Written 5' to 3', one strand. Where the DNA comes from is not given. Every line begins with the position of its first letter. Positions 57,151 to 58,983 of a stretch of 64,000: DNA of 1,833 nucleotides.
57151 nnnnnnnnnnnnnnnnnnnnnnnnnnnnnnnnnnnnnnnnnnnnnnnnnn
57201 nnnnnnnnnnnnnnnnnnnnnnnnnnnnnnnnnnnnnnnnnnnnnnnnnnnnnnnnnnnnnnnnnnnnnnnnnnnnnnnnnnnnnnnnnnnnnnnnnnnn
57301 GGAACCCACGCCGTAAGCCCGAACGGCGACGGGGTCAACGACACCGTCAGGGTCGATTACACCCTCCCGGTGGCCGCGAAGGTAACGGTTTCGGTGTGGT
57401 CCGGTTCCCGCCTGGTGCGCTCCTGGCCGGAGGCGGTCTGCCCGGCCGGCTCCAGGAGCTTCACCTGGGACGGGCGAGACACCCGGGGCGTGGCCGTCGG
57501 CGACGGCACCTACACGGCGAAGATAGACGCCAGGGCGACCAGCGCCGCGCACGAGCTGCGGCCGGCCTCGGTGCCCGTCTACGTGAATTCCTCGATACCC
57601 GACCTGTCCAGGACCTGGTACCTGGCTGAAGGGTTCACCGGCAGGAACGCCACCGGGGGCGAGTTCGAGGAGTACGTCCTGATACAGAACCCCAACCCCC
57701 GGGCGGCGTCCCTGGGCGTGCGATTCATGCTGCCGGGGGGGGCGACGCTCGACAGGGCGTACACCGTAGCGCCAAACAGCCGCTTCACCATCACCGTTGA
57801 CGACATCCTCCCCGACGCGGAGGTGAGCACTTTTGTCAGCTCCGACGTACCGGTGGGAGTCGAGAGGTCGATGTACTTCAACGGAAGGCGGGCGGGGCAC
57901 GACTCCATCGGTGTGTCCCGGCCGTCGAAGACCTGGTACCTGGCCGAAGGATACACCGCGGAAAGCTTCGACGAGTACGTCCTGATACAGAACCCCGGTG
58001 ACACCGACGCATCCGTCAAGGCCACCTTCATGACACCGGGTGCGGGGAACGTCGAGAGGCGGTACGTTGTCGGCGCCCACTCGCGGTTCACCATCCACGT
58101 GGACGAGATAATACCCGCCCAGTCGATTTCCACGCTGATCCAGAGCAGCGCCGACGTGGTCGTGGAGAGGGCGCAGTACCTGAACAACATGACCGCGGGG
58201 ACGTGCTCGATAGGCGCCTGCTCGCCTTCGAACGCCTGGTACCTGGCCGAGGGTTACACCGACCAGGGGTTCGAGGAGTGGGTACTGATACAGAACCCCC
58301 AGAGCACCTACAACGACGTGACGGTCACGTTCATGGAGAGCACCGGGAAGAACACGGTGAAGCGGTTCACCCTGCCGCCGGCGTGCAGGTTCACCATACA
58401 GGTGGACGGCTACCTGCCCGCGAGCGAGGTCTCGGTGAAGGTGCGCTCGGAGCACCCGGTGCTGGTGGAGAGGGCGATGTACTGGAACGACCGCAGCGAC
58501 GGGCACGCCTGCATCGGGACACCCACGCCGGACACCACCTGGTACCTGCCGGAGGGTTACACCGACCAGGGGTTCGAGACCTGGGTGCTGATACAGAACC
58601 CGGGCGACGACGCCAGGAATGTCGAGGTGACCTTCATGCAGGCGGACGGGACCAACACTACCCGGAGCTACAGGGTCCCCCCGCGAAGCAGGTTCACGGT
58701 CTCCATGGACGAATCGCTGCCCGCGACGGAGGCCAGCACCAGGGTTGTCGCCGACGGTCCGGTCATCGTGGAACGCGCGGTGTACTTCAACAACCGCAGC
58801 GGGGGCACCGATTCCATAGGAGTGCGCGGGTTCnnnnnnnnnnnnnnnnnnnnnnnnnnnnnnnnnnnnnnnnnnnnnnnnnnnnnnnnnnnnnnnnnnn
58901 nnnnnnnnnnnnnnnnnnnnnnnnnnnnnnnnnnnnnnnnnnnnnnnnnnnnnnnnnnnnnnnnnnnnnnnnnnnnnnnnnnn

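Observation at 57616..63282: The four-repeat module occurs in two circularly permuted registers, suggesting a closed ring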

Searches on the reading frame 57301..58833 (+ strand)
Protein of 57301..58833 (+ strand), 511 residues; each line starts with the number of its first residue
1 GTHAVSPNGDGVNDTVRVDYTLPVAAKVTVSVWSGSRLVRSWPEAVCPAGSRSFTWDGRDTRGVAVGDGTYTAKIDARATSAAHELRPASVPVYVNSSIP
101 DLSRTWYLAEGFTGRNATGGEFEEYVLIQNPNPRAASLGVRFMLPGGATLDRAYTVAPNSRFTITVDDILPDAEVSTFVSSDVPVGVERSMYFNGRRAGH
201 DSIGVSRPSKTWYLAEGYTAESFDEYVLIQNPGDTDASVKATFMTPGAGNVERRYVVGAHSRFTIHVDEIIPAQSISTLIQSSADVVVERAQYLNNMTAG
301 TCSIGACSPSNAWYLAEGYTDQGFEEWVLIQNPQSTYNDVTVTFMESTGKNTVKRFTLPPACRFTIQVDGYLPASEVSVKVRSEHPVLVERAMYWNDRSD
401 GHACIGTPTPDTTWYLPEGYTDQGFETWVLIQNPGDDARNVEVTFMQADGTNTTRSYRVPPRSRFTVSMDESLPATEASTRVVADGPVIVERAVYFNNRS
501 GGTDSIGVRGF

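Call 20: find_homologous_proteins(query=window:57301-58833:+, max_evalue=0.00001)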
Query window:57301-58833:+ (511 aa): 2601 proteins with E <= 0.00001 among 8000 candidates; the best 120 are listed.
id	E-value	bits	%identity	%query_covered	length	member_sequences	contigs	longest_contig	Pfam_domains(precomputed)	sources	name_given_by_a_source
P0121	9.2e-265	897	75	100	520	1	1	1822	PF18986.6,PF13860.13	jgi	jgi:flagellar hook assembly protein FlgD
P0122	2.0e-253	860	76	97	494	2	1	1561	PF18986.6,PF13860.13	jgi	jgi:hypothetical protein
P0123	3.3e-242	823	71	99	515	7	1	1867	PF18986.6,PF13860.13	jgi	jgi:hypothetical protein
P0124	4.1e-231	786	67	100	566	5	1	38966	PF18986.6,PF13860.13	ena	-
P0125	3.4e-216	737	61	99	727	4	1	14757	PF14545.14,PF18986.6,PF24156.3,PF13860.13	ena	-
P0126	5.4e-214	730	55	100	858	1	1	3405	PF18986.6,PF07100.17,PF13860.13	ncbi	ncbi:MAG: DUF5719 family protein, partial [Candidatus Geothermincolia bacterium]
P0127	8.9e-184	630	56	97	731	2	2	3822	PF18986.6,PF13860.13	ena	-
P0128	6.1e-180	617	46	79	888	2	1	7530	PF01839.30,PF25292.1,PF13517.13,PF18986.6,PF14783.13,PF13570.14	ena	-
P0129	4.5e-170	585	54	98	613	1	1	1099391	PF18986.6,PF13860.13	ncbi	-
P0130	2.1e-158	546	74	63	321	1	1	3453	PF18986.6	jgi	-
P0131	1.6e-154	534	50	99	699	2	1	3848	PF18986.6,PF13860.13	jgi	jgi:hypothetical protein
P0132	3.9e-151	522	51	99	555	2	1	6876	PF18986.6,PF13860.13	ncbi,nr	ncbi:MAG: FlgD immunoglobulin-like domain containing protein, partial [Actinomycetota bacterium]|nr:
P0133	1.6e-148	514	56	81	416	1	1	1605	PF18986.6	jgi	-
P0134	1.8e-148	514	49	99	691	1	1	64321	PF18986.6,PF13860.13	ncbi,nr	ncbi:MAG: hypothetical protein HPY75_09520, partial [Actinobacteria bacterium]|nr:hypothetical prote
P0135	8.3e-145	502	55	82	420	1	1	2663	PF18986.6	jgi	jgi:hypothetical protein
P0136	3.9e-139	483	48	90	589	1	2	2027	PF18986.6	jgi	jgi:hypothetical protein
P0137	9.1e-135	468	42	79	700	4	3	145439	PF18986.6,PF03734.20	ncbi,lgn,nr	ncbi:MAG: L,D-transpeptidase [Actinobacteria bacterium]|nr:L,D-transpeptidase [Actinomycetota bacter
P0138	9.5e-135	468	40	83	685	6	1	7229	PF24827.2,PF17033.10,PF18986.6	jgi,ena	-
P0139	1.4e-134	468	39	80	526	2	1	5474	PF01833.31,PF18986.6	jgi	-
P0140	1.5e-134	468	40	79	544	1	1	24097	PF01833.31,PF18986.6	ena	-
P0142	2.8e-133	463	38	80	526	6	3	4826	PF01833.31,PF18986.6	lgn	-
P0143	1.0e-131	458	43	78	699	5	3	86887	PF18986.6,PF03734.20,PF00041.28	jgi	jgi:lipoprotein-anchoring transpeptidase ErfK/SrfK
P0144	3.8e-125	437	38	77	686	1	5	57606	PF18986.6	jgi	jgi:hypothetical protein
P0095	8.8e-125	435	44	79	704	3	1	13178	PF18986.6,PF03734.20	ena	-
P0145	1.6e-124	435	39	80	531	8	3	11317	PF01833.31,PF18986.6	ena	-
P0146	3.4e-123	430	41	76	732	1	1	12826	PF08486.16,PF18986.6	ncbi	-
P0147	4.0e-121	423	42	78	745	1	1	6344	PF18986.6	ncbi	ncbi:MAG: DUF5719 family protein [Candidatus Geothermincolia bacterium]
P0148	4.8e-121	423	48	81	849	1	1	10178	PF18986.6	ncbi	-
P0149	2.5e-120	421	41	76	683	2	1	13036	PF18986.6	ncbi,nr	ncbi:MAG: hypothetical protein KKE36_12065 [Actinobacteria bacterium]|nr:hypothetical protein [Actin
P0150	2.5e-120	421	48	77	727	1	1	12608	PF04389.23,PF18986.6,PF07100.17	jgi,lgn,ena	-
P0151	8.7e-119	416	39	77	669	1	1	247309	PF24645.2,PF18986.6,PF01520.24,PF24156.3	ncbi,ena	-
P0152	2.1e-118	414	44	77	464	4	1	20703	PF19344.5,PF18986.6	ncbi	ncbi:MAG TPA: DUF5719 family protein [Candidatus Anoxymicrobiaceae bacterium]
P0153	2.3e-118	414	34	93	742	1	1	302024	PF08486.16,PF18986.6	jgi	jgi:SpoIID/LytB domain protein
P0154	2.7e-118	414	44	77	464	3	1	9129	PF18986.6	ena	-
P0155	4.5e-118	413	41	76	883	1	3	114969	PF18986.6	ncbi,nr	ncbi:MAG: hypothetical protein KKF41_11860 [Actinobacteria bacterium]|nr:hypothetical protein [Actin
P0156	8.2e-118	412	40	79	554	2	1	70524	PF01833.31,PF18986.6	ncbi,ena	-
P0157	2.2e-117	411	40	78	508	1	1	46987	PF01833.31,PF18986.6,PF24053.2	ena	-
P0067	4.2e-117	410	44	79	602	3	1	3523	PF18986.6,PF03734.20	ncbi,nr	ncbi:MAG: L,D-transpeptidase, partial [Actinobacteria bacterium]|nr:L,D-transpeptidase [Actinomyceto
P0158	9.3e-116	406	42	76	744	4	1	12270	PF08486.16,PF18986.6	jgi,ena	-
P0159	1.5e-115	405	41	77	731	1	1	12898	PF18986.6,PF03734.20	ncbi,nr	ncbi:MAG: L,D-transpeptidase [Actinomycetota bacterium]|nr:L,D-transpeptidase [Actinomycetota bacter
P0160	2.2e-115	404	42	75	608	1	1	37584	PF18986.6,PF00188.33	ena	-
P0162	3.4e-115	404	39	76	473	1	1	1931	PF18986.6,PF07100.17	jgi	jgi:hypothetical protein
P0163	4.4e-115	403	43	79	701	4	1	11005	PF18986.6,PF03734.20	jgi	jgi:L,D-transpeptidase catalytic domain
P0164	5.9e-115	403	39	76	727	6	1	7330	PF08486.16,PF18986.6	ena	-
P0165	6.0e-115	403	39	81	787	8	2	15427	PF00174.26,PF18986.6,PF24053.2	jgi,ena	jgi:DMSO/TMAO reductase YedYZ molybdopterin-dependent catalytic subunit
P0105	1.0e-114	402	47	77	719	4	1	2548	PF04389.23,PF18986.6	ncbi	-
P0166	1.7e-114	402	44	79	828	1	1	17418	PF22148.2,PF18986.6,PF00082.28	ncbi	-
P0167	2.7e-114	401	36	79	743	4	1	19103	PF18986.6,PF24684.2,PF08450.19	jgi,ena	-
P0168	4.8e-114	400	38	80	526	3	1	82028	PF01833.31,PF18986.6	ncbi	ncbi:MAG: DUF5719 family protein [Actinomycetota bacterium]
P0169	5.7e-114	400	41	76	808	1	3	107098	PF18986.6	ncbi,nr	ncbi:MAG: hypothetical protein KKF41_09495 [Actinobacteria bacterium]|nr:hypothetical protein [Actin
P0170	7.4e-114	399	43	78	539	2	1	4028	PF18986.6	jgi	jgi:hypothetical protein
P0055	8.5e-114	399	46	77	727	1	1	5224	PF01546.34,PF04389.23,PF18986.6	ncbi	-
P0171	1.1e-113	399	41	89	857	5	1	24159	PF01839.30,PF17957.8,PF18986.6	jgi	-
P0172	6.8e-113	396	41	80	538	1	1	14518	PF01833.31,PF18986.6,PF17390.8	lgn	-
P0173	2.9e-112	394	35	89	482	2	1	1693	PF01833.31,PF18986.6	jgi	jgi:hypothetical protein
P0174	4.5e-112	394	42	80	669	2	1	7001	PF18986.6,PF00082.28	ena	-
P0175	7.2e-112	393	40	79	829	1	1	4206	PF18986.6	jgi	jgi:hypothetical protein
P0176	2.2e-111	391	39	76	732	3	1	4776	PF08486.16,PF18986.6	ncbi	-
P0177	5.7e-110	387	55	62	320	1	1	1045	PF18986.6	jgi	jgi:hypothetical protein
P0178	6.7e-110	386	38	76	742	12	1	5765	PF08486.16,PF18986.6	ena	-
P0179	8.8e-110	386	51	74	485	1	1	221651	PF18986.6,PF13860.13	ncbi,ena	-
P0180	1.0e-109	386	45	76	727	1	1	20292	PF08486.16,PF18986.6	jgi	-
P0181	1.4e-109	385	41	90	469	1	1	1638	PF18986.6,PF07732.22,PF00082.28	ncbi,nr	ncbi:MAG: S8 family serine peptidase, partial [Actinobacteria bacterium]|nr:S8 family serine peptida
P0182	1.8e-109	385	43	78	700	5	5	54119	PF18986.6,PF03734.20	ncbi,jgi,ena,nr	ncbi:MAG: L,D-transpeptidase family protein [Actinobacteria bacterium]|nr:L,D-transpeptidase family 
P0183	1.8e-109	385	44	85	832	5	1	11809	PF22148.2,PF18986.6,PF24053.2,PF00082.28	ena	-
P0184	2.0e-109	385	45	78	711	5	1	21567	PF18986.6,PF03734.20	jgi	jgi:lipoprotein-anchoring transpeptidase ErfK/SrfK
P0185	2.7e-109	384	39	79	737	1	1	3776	PF18986.6,PF00704.35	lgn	-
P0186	3.0e-109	384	43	79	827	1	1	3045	PF18986.6,PF24053.2,PF24156.3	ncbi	-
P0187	3.1e-109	384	38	80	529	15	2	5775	PF01833.31,PF18986.6,PF24053.2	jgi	jgi:hypothetical protein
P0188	1.4e-108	382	43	79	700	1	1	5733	PF18986.6,PF03734.20,PF00041.28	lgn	-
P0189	2.7e-108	381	41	76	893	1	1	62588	PF18986.6,PF24053.2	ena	-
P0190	3.9e-108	381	38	79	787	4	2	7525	PF18986.6,PF27503.1,PF05506.18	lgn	-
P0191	4.4e-108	380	40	65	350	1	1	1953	PF18986.6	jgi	-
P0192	7.5e-108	380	39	79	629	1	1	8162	PF01833.31,PF18986.6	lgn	-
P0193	9.2e-108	379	42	93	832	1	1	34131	PF22148.2,PF18986.6,PF00082.28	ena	-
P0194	2.4e-107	378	39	79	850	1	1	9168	PF22148.2,PF18986.6,PF00082.28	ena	-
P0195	3.2e-107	378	45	77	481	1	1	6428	PF18986.6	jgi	jgi:hypothetical protein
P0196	3.3e-107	377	39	77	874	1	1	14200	PF18986.6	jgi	jgi:hypothetical protein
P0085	4.9e-107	377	44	78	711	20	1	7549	PF18986.6,PF03734.20,PF00041.28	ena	-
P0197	9.7e-107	376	43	88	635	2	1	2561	PF17957.8,PF18986.6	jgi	jgi:hypothetical protein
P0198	1.0e-106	376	41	79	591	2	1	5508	PF01833.31,PF18986.6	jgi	jgi:hypothetical protein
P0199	1.3e-106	375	42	79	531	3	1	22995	PF01833.31,PF18986.6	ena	-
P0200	2.0e-106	375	44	78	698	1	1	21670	PF18986.6,PF03734.20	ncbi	ncbi:MAG: L,D-transpeptidase [Candidatus Geothermincolia bacterium]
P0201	3.6e-106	374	39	80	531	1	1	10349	PF01833.31,PF18986.6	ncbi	-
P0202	4.1e-106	374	38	77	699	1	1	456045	PF18986.6,PF03734.20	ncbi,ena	-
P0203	7.4e-106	373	44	76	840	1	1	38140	PF01839.30,PF13517.13,PF18986.6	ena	-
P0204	1.3e-105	372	43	89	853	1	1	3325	PF01839.30,PF17957.8,PF18986.6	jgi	jgi:hypothetical protein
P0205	1.3e-105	372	43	85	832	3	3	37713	PF22148.2,PF18986.6,PF07732.22,PF00082.28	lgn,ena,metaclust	metaclust:\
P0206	1.4e-105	372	45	76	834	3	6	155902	PF18986.6,PF24053.2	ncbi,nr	ncbi:MAG: hypothetical protein KKB90_09495 [Actinobacteria bacterium]|nr:hypothetical protein [Actin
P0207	2.5e-105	371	41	76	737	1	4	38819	PF08486.16,PF18986.6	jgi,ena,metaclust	metaclust:\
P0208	3.2e-105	371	42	79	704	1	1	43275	PF18986.6,PF03734.20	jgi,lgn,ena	-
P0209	3.6e-105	371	38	79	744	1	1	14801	PF01833.31,PF18986.6,PF13620.13,PF17210.10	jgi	jgi:IPT/TIG domain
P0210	4.1e-105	371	38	83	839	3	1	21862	PF01833.31,PF18986.6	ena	-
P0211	5.0e-105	370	35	76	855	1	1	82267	PF08486.16,PF18986.6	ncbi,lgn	-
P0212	8.9e-105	369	41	86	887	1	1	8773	PF00112.30,PF01833.31,PF18986.6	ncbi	-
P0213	1.2e-104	369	46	79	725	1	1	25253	PF18986.6,PF03734.20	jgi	jgi:lipoprotein-anchoring transpeptidase ErfK/SrfK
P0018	2.3e-104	368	38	76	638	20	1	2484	PF18986.6,PF01520.24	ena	-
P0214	3.6e-104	367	40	79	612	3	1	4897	PF01833.31,PF18986.6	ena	-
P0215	4.8e-104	367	37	78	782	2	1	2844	PF18986.6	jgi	-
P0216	5.7e-104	367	41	86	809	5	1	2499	PF01833.31,PF17957.8,PF18986.6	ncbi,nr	ncbi:IPT/TIG domain-containing protein, partial [Patescibacteria group bacterium]|nr:IPT/TIG domain-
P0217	1.4e-103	365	43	79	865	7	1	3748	PF00112.30,PF01833.31,PF18986.6,PF03051.22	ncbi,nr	ncbi:MAG: IPT/TIG domain-containing protein [Actinobacteria bacterium]|nr:IPT/TIG domain-containing 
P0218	2.0e-103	365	44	76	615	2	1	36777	PF18986.6,PF00188.33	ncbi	-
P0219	2.5e-103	365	37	78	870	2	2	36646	PF13360.14,PF18986.6,PF07100.17,PF13570.14,PF05506.18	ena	-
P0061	3.9e-103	364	42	76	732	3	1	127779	PF08486.16,PF18986.6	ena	-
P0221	4.3e-103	364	41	79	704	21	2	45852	PF18986.6,PF03734.20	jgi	-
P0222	5.3e-103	364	41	76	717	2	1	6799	PF08486.16,PF18986.6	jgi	jgi:SpoIID/LytB domain protein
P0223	7.3e-103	363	41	76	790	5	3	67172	PF00877.26,PF18986.6,PF00395.26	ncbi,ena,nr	ncbi:MAG: C40 family peptidase [Actinobacteria bacterium]|nr:C40 family peptidase [Actinomycetota ba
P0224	8.3e-103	363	37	76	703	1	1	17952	PF08486.16,PF18986.6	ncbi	-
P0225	9.4e-103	363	37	66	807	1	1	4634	PF18986.6,PF07100.17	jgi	jgi:hypothetical protein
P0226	9.8e-103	363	41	78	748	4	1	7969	PF07494.18,PF18986.6,PF24053.2,PF24684.2,PF08450.19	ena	-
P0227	1.8e-102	362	38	63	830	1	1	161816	PF17957.8,PF18986.6,PF00082.28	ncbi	-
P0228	1.9e-102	362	38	76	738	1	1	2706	PF08486.16,PF18986.6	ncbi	-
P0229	2.6e-102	361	35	93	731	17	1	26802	PF08486.16,PF18986.6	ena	-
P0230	3.3e-102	361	43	77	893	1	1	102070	PF13229.13,PF18986.6,PF22842.4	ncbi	ncbi:MAG: DUF5719 family protein [Actinomycetota bacterium]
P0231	5.6e-102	360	45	81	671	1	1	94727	PF18986.6,PF00082.28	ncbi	-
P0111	6.7e-102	360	43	76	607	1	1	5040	PF18986.6,PF07100.17,PF00188.33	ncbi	-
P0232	1.2e-101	359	41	78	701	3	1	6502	PF18986.6,PF03734.20,PF00041.28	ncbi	-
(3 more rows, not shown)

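Call 41: predict_structure(alignment_id=A3)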
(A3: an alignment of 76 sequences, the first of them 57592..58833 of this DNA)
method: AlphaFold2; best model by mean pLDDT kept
length: 414 residues; sequences in the alignment: 76
mean_pLDDT: 96.7   pTM: 0.94
mean pLDDT of the five models: 96.7, 96.5, 96.0, 96.0, 95.9
residues with pLDDT >= 90: 401; 70-90: 11; 50-70: 2; < 50: 0
segments of 3 or more residues with pLDDT < 50: none
pLDDT, mean of each block of 10 residues (from residue 1): 92 94 92 98 97 98 98 97 98 95 96 98 96 98 97 95 98 97 98 95 96 98 96 98 98 97 97 96 98 96 96 98 97 98 98 98 98 97 98 97 95 85
secondary structure, 60 per line:
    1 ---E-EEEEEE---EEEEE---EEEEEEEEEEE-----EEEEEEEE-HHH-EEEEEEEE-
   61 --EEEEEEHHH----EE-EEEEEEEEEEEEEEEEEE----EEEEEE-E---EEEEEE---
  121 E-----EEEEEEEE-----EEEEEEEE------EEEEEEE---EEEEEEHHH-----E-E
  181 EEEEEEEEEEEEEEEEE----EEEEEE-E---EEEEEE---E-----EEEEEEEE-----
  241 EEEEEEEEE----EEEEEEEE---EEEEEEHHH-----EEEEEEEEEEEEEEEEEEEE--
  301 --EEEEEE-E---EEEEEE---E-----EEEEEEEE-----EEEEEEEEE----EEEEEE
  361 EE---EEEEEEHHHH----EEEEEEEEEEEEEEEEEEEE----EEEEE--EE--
elements in order: E6-11 E15-19 E23-33 E39-46 E52-59 E63-68 E79-96 E101-106 E112-117 E127-134 E140-147 E154-160 E164-169 E180-197 E202-207 E213-218 E228-235 E241-249 E254-261 E265-270 E279-298 E303-308 E314-319 E329-336 E342-350 E355-362 E366-371 H372-375 E380-399 E404-408

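Call 45: fold_search(model_id=the predicted structure, library=pdb)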
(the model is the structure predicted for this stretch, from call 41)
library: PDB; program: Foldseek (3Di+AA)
matches with E <= 10: 1821; with E <= 0.001: 334
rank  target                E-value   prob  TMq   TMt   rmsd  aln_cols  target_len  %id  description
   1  6xi3                  1.8e-13  0.89  0.12  0.13  42.7       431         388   12  Crystal structure of tetra-tandem repeat in extending region of large adhesion protein (released 2020-10-14)
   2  1nc7_B                4.5e-13  1.00  0.23  0.79   2.2       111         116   19  Crystal Structure of Thermotoga maritima 1070 (released 2003-07-01)
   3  1nc7_A                8.8e-13  1.00  0.23  0.78   2.4       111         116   18  Crystal Structure of Thermotoga maritima 1070 (released 2003-07-01)
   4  1nc7_D                1.4e-12  1.00  0.23  0.78   2.2       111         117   18  Crystal Structure of Thermotoga maritima 1070 (released 2003-07-01)
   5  6rqj_B                1.9e-12  0.63  0.12  0.09  22.4       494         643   10  Structure of human complement C5 complexed with tick inhibitors OmCI, RaCI1 and CirpT1 (released 2020-01-08)
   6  7b2m_A                3.3e-12  0.66  0.13  0.09  21.6       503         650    9  Cryo-EM structure of complement C4b in complex with nanobody E3 (released 2022-03-02)
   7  8v2b_B                3.3e-12  0.63  0.11  0.09  26.6       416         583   11  Cryo-EM structure of mouse type II OSM receptor complex: model for full extracellular assembly (released 2024-11-20)
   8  8v2b_C                2.4e-11  0.57  0.13  0.09  29.9       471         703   10  Cryo-EM structure of mouse type II OSM receptor complex: model for full extracellular assembly (released 2024-11-20)
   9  4pbx                  5.6e-11  0.60  0.14  0.11  31.8       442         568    9  Crystal structure of the six N-terminal domains of human receptor protein tyrosine phosphatase sigma (released 2014-11-12)
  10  7u8t_B                7.4e-11  0.57  0.12  0.09  30.5       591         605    9  Vps13 adaptor binding domain in complex with Mcp1 PxP motif peptide (released 2022-03-30)
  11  9u61_E                1.2e-10  0.41  0.12  0.04  22.6       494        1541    9  CP/MBL pathways C3 convertase C4b2a and C3 complex (released 2026-01-14)
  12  7o7q_A                1.3e-10  0.72  0.17  0.07  24.3       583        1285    7  (h-alpha2M)4 trypsin-activated state (released 2022-04-13)
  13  7u8t_A                2.3e-10  0.44  0.12  0.10  24.4       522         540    8  Vps13 adaptor binding domain in complex with Mcp1 PxP motif peptide (released 2022-03-30)
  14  8odz_D                2.3e-10  0.38  0.12  0.09  29.9       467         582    8  Cryo-EM structure of a pre-dimerized murine IL-12 complete extracellular signaling complex (Class 1). (released 2024-02-07)
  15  9lc0_I                4.9e-10  0.21  0.10  0.04  32.6       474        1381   10  tail complex of mature phage N4 (released 2025-04-16)
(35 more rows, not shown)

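Call 53: search_protein_families(library=pfam, proteins=[P0225], max_evalue=0.001)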
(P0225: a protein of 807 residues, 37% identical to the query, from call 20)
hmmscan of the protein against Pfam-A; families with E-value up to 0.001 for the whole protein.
P0225 (807 aa): 5 families
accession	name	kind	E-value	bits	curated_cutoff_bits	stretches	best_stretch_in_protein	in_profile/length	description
PF18986.5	DUF5719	-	5.6e-16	59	26.2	1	607-671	45-112/319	Family of unknown function (DUF5719)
PF07100.16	ASRT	-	2.3e-07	31.2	25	0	503-588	4-99/119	Anabaena sensory rhodopsin transducer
PF24053.1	DUF7356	-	4.4e-05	23.8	27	0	515-578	29-91/105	Domain of unknown function (DUF7356)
PF19526.4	Slr4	-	8.8e-05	22.3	25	0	406-452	274-319/370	S-layer protein Slr4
PF18974.5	DUF5710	-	0.00079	19.5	26.5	0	611-630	24-43/44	Domain of unknown function (DUF5710)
